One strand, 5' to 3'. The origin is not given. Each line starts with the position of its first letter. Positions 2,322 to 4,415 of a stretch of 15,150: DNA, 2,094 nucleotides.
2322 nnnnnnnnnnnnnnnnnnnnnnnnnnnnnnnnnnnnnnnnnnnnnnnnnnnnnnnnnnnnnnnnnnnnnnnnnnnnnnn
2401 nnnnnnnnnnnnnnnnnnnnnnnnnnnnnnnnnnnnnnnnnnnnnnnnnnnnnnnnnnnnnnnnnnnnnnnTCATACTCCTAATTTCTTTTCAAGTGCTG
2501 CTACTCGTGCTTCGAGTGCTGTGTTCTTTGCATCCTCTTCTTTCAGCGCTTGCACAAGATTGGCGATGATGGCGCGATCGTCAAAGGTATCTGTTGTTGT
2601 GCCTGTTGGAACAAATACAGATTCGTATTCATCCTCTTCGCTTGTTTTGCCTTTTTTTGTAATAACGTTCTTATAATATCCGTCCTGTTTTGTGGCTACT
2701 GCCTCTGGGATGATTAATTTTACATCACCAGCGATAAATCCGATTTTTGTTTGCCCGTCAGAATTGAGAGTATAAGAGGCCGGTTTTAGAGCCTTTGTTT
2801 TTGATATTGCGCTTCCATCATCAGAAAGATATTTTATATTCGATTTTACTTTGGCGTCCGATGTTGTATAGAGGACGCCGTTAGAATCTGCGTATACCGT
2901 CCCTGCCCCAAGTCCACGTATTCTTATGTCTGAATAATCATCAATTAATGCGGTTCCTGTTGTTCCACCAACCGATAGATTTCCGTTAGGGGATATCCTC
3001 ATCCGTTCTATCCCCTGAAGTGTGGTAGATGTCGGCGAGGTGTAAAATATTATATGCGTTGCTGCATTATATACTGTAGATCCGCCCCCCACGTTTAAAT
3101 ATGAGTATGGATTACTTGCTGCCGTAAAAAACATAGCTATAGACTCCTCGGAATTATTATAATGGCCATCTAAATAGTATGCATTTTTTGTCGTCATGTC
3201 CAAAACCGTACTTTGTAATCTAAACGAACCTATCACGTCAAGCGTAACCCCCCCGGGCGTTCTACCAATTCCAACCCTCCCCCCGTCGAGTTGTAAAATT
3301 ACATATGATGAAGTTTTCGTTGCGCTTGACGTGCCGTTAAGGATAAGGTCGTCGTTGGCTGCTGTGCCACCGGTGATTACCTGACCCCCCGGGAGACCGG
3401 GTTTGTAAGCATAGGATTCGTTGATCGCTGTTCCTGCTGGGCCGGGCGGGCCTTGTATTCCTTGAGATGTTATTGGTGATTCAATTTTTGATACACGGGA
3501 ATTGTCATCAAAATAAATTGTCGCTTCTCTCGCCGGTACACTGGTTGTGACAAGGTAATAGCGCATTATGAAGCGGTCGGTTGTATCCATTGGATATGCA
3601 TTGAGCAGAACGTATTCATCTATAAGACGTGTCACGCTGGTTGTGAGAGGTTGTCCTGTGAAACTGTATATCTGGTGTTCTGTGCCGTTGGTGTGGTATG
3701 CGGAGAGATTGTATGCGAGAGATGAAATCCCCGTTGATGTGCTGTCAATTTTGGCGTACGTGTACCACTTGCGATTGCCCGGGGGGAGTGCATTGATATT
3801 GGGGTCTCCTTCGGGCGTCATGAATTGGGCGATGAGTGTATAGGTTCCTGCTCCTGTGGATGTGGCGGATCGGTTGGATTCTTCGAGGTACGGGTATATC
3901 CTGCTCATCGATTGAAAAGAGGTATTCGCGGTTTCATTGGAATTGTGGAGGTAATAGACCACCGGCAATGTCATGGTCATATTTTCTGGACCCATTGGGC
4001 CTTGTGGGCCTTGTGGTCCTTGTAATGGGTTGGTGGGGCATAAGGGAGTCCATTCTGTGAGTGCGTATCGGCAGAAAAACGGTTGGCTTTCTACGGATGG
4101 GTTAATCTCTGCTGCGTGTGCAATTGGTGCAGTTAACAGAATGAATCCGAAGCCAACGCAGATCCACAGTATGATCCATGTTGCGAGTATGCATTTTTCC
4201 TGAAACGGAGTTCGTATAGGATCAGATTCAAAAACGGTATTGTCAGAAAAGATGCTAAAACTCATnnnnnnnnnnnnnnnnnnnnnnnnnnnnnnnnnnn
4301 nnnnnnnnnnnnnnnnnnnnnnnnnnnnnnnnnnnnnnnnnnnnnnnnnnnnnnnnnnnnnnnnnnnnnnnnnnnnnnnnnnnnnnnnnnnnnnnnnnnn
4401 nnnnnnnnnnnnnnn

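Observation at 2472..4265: Membrane-anchored collagen-like fibre with an S74 intramolecular chaperone domain in an apparently archaeal element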

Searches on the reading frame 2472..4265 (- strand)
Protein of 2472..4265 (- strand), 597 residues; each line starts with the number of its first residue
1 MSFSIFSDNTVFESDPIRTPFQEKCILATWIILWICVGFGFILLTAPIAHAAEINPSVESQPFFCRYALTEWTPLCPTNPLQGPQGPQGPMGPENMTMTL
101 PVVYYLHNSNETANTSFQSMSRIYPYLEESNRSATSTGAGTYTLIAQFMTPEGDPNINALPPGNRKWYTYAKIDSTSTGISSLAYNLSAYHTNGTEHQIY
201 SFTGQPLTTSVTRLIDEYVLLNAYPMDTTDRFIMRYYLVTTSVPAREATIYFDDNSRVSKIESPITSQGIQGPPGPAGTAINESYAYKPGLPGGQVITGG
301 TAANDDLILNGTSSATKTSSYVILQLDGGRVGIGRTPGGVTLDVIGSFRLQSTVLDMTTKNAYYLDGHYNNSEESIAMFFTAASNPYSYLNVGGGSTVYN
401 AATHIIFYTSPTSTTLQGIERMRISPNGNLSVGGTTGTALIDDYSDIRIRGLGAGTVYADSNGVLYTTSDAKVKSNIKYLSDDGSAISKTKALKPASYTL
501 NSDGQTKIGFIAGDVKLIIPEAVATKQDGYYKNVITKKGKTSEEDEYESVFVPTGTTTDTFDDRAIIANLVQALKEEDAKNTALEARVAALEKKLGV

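Call 6: search_protein_families(library=pfam, proteins=[window:2472-4265:-], max_evalue=0.1)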
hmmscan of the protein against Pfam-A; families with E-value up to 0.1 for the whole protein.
window:2472-4265:- (597 aa): 1 family
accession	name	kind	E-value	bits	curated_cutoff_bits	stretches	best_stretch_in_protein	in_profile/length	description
PF13884.11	Peptidase_S74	-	8.8e-09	36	22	1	469-523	1-57/58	Chaperone of endosialidase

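Call 7: search_protein_families(library=phrogs, proteins=[window:2472-4265:-], max_evalue=0.1)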
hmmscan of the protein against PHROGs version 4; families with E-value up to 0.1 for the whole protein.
window:2472-4265:- (597 aa): 16 families
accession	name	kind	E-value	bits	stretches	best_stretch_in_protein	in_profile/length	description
phrog_1980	-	tail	4.8e-16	60.1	1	362-594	267-436/449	tail fiber protein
phrog_5668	-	tail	3.3e-14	52.6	1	388-595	1411-1565/1567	tail fiber protein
phrog_5481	-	tail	4.4e-11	43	1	465-594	912-1026/1043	tail fiber protein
phrog_33119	-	tail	8e-11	42.2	1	427-532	512-606/643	long tail fiber protein distal subunit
phrog_6578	-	tail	2.2e-09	36.7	1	467-595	1078-1194/1210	tail fiber protein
phrog_6921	-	tail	5.3e-09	36.4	1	346-591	504-734/738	tail fiber protein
phrog_14572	-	tail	3.2e-08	34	1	466-592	362-474/484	tail fiber protein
phrog_22896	-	tail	8.7e-06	25.2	1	451-529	693-769/808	tail protein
phrog_28992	-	unknown function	1.5e-05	25.3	1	444-529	225-306/343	-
phrog_18673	-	tail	1.7e-05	25.2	1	467-592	242-372/373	tail fiber protein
phrog_4563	-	tail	1.8e-05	25.1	1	466-595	224-336/346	tail fiber protein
phrog_25788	-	tail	2.4e-05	24.2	1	462-530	506-573/603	tail fiber protein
phrog_6121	-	head and packaging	0.00015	22.3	1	463-531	318-380/392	virion structural protein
phrog_9328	-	unknown function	0.0018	19.4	0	79-93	42-56/94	-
phrog_7738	-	unknown function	0.025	15.5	0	522-581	77-135/144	-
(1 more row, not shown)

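Call 13: find_homologous_proteins(query=window:2472-4265:-, max_evalue=0.001)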
Query window:2472-4265:- (597 aa): 22 proteins with E <= 0.001 among 8000 candidates.
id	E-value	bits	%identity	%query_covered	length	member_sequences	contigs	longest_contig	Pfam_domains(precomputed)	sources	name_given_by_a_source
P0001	0.0e+0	1110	100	85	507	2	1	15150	PF13884.12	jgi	-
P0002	2.0e-139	484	46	99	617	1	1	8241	PF13884.12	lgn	-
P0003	3.7e-131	457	45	99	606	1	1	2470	PF13884.12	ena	-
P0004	9.7e-127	442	45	94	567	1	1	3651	PF13884.12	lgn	-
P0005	1.3e-122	428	40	98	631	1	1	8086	PF13884.12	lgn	-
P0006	8.6e-102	360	39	98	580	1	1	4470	PF13884.12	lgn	-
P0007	1.2e-79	287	35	92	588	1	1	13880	PF13884.12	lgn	-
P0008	5.7e-42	162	29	96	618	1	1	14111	PF13884.12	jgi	jgi:hypothetical protein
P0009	3.0e-38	150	28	58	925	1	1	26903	PF13884.12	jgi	jgi:hypothetical protein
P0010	5.5e-36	142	35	32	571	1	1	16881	PF01391.24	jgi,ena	-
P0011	9.5e-10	56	31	33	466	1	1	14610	PF01391.24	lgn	-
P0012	9.0e-9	53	46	14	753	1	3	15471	PF01391.24,PF13385.14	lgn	-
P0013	1.1e-8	52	56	9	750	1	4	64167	PF13884.12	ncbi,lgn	-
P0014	2.3e-8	51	41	16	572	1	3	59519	-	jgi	jgi:hypothetical protein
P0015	5.1e-8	50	32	32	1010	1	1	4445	PF13884.12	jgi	jgi:hypothetical protein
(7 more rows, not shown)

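Call 15: search_dna_similar(query=window:2472-4265:-, collection=phages, mode=protein, max_rows=25)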
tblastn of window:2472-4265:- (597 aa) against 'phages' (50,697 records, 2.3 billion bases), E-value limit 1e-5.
Records with a match: 8; places in all: 8; records where one place covers at least 80% of the query: 0.
Best place of each record, by identity: <60% 8.
By first word of the organism name: Thermus 4; Roseobacter 1; Ochrobactrum 1; Pelagibacter 1; Escherichia 1.
By host as written in the record: Thermus thermophilus HB27 3; Rhodobacteraceae bacterium FZCC0042 1; Thermus thermophilus HB8 1; Ochrobactrum sp. POC9 1; Candidatus Pelagibacter sp. HTCC7211 1; Escherichia coli 1.
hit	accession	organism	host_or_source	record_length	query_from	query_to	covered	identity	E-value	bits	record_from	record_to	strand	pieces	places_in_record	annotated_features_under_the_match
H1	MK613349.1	Roseobacter phage CRP-7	Rhodobacteraceae bacterium FZCC0042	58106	382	592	35%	27.5%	4e-8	62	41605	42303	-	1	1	putative tail structural protein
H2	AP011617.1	Thermus phage TMA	Thermus thermophilus HB27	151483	377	595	37%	26.2%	2e-9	67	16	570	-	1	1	distal tail fiber protein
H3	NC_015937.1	Thermus phage TMA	Thermus thermophilus HB27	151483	377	595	37%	26.2%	2e-9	67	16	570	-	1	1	long tail fiber protein distal subunit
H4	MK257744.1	Thermus phage YS40_Isch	Thermus thermophilus HB8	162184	417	595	30%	29.6%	4e-8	62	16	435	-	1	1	hypothetical protein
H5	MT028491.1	Ochrobactrum phage vB_OspM_OC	Ochrobactrum sp. POC9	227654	445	595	25%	32.1%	3e-6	57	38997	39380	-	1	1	tail fiber receptor recognition protein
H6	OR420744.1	Pelagibacter phage HTVC134P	Candidatus Pelagibacter sp. HTCC7211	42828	420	586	28%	27.8%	2e-6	57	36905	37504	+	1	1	hypothetical protein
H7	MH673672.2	Thermus phage phiFa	Thermus thermophilus HB27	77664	459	595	23%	32.8%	2e-8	64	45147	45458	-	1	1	distal tail fiber protein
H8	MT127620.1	Escherichia phage PGN6866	Escherichia coli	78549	427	524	16%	40.0%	2e-6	57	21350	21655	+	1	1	tail fiber protein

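Call 17: search_solved_structures(query=window:2472-4265:-, max_evalue=0.01, show_alignments=3)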
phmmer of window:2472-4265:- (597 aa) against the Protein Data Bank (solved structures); distinct sequences matched with E-value up to 0.01: 0.

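Call 18: find_encoding_contigs(protein=P0007, flank=10000, max_places=3)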
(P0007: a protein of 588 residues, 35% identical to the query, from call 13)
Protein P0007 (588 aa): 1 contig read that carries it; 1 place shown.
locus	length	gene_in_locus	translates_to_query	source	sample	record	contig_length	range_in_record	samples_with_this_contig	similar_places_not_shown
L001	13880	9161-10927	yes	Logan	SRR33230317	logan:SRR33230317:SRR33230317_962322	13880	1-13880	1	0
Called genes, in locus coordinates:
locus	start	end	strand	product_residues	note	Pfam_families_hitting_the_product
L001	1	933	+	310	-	?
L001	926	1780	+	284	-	-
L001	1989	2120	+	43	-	-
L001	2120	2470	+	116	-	-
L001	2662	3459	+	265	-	PF01507:PAPS_reduct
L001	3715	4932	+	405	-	PF23343:REP_ORF2-G2P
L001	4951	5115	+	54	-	PF07362:CcdA (faint)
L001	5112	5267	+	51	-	-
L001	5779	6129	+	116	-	-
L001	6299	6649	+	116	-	-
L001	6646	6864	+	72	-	-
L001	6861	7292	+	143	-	-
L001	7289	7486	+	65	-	-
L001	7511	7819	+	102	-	-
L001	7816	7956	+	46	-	-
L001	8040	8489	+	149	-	-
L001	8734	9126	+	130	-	-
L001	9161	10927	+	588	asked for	PF13884:Peptidase_S74 (faint)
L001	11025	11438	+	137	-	-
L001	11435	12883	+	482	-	-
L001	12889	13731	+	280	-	-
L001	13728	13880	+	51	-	?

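Call 19: find_encoding_contigs(protein=P0008, flank=10000, max_places=3)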
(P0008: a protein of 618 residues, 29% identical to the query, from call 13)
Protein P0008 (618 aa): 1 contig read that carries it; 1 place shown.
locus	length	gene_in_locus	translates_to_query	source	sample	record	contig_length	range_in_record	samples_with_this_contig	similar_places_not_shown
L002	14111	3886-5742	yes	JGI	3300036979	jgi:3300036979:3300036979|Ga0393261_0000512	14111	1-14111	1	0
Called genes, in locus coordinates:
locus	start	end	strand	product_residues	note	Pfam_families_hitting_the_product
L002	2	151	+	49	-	?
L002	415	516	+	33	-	-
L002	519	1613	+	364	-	-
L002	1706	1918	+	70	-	-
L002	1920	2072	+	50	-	-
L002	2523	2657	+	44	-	-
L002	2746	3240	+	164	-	PF13392:HNH_3 (weak)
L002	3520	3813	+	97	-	-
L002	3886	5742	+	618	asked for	PF13884:Peptidase_S74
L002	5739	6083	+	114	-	-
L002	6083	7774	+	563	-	-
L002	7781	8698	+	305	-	-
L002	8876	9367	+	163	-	-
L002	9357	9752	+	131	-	-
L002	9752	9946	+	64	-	-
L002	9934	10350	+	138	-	-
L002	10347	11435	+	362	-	-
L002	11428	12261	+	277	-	-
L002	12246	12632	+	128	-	PF07790:Pilin_N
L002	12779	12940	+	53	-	-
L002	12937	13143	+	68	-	-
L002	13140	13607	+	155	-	-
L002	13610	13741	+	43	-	-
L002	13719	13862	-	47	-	-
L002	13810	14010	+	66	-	-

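Call 20: find_encoding_contigs(protein=P0009, flank=10000, max_places=3)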
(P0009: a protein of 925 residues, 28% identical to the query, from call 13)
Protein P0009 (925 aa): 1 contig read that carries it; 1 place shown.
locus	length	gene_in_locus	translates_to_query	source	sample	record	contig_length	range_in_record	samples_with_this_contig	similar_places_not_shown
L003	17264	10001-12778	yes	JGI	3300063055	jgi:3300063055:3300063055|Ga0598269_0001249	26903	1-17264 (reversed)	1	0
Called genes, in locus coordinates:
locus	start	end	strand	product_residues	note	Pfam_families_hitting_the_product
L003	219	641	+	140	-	-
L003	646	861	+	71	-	-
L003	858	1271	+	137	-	-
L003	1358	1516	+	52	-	-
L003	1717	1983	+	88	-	-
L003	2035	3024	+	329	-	PF01047:MarR (weak), PF12802:MarR_2 (weak)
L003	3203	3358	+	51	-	-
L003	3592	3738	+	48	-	-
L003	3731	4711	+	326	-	PF01145:Band_7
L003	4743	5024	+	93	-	-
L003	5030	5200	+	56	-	-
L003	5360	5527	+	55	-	-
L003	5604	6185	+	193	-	PF00589:Phage_integrase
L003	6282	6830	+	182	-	-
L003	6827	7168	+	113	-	-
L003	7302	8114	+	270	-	-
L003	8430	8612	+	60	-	-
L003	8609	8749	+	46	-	-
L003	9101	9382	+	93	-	-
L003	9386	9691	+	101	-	-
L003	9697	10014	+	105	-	-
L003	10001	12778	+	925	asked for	PF13884:Peptidase_S74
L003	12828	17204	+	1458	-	-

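Call 28: find_related_loci(query=A2, collection=genome_contigs, flank=10000)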
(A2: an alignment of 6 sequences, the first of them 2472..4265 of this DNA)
Query A2 (597 aa) in genome_contigs; peptide patterns used: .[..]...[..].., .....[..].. (x = any residue, [..] = any of these).
16 stretches matched a pattern, but none encodes a relative of the query by tblastn (E <= 1e-3).

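Call 29: find_related_loci(query=A2, collection=viral_contigs, flank=10000)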
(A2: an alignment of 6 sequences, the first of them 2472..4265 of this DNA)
Query A2 (597 aa) in viral_contigs; peptide patterns used: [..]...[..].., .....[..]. (x = any residue, [..] = any of these).
53 stretches matched a pattern, but none encodes a relative of the query by tblastn (E <= 1e-3).

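Call 33: predict_structure(alignment_id=A1)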
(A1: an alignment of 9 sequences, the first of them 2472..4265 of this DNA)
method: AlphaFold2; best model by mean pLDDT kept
length: 597 residues; sequences in the alignment: 9
mean_pLDDT: 55.2   pTM: 0.34
mean pLDDT of the five models: 55.2, 52.6, 52.5, 51.1, 48.2
residues with pLDDT >= 90: 34; 70-90: 188; 50-70: 87; < 50: 288
segments of 3 or more residues with pLDDT < 50: 1-14, 46-101, 155-157, 266-404, 409-422, 426-465, 468-482
pLDDT, mean of each block of 10 residues (from residue 1): 38 52 73 78 47 29 30 30 27 27 66 67 62 85 88 55 80 88 91 83 92 86 72 89 86 69 54 37 32 33 35 35 31 27 25 25 27 27 32 36 46 41 46 40 34 45 44 36 62 65 55 76 74 77 69 76 70 72 73 63
secondary structure, 60 per line:
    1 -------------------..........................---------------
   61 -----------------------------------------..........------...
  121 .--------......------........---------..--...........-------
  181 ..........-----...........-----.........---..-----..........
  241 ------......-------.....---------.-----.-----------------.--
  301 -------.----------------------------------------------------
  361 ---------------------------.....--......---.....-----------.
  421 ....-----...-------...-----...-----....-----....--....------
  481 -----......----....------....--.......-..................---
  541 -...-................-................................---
elements in order: H20-45 E102-111 E118-121 E130-135 E142-149 E163-173 E181-190 E196-206 E212-220 E231-240 E247-252 E260-264 E388-392 E395-400 E404-408 E420-424 E430-432 E440-442 E448-450 E456-459 E465-468 H471-474 H486-491 E496-499 E506-509 H512-518 E523-537 E546-561 H563-594

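Call 35: search_protein_families(library=pfam, alignment_id=A3, max_evalue=0.001)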
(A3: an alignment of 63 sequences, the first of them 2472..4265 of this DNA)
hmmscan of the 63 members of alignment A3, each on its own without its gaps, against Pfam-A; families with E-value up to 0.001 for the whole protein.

A. member 1, window:2472-4265:- (597 aa): 1 family
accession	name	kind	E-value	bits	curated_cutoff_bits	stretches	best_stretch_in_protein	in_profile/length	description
PF13884.11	Peptidase_S74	-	8.8e-09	36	22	1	469-523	1-57/58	Chaperone of endosialidase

B. families by the number of members that match (of 63 scanned): 14 families
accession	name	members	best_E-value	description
PF01391.23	Collagen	30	2.5e-54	Collagen triple helix repeat (20 copies)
PF13884.11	Peptidase_S74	9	4.5e-16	Chaperone of endosialidase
PF18454.7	Mtd_N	2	1.9e-12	Major tropism determinant N-terminal domain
PF17164.10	DUF5122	1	8.5e-36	Domain of unknown function (DUF5122) beta-propeller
PF21939.1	Gp10_C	1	3.9e-17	Baseplate structural protein Gp10, C-terminal domain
PF13385.13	Laminin_G_3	1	1.9e-07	Concanavalin A-like lectin/glucanases superfamily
PF18338.7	BppL_N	1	1.1e-06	Lower baseplate protein N-terminal domain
PF07619.16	DUF1581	1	3e-05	Protein of unknown function (DUF1581)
PF21722.4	Gly_rich_2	1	0.00013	Glycine-rich domain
PF02839.19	CBM_5_12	1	0.00015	Carbohydrate-binding module family 5/12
PF12789.12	PTR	1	0.00017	Phage tail repeat like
PF18911.6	PKD_4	1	0.00018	PKD domain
PF16391.11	DUF5000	1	0.00062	Domain of unknown function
PF17392.7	Urocanase_C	1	0.00088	Urocanase C-terminal domain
